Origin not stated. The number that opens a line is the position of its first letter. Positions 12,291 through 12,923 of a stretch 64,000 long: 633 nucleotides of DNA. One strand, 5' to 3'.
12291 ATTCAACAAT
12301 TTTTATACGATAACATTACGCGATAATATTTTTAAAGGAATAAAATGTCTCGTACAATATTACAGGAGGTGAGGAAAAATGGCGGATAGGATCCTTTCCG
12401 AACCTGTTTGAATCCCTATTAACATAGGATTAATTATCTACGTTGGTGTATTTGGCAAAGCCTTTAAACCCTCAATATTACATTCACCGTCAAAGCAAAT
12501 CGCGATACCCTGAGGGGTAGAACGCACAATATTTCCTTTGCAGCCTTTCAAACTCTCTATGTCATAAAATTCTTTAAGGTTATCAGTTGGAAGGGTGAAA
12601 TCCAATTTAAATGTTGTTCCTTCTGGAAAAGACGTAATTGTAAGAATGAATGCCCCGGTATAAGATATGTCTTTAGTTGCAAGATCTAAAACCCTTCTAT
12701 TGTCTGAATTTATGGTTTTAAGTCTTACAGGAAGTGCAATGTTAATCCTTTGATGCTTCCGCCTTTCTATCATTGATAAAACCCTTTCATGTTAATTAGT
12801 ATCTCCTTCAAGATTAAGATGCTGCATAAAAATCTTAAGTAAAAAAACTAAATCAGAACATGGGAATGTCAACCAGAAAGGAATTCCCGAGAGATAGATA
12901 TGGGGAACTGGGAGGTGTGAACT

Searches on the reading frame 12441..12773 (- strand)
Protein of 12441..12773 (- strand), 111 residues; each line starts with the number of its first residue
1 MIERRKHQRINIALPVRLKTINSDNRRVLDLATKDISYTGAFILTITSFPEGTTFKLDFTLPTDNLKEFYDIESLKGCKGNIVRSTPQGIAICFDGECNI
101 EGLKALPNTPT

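Call 42: search_protein_families(library=pfam, proteins=[window:12441-12773:-], max_evalue=0.01)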
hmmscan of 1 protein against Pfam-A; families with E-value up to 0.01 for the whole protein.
seq(111 aa): 1 family
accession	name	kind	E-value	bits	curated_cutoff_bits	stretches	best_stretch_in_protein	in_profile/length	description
PF07238.19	PilZ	-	3.5e-08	34.2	22.5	1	3-94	1-85/102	PilZ domain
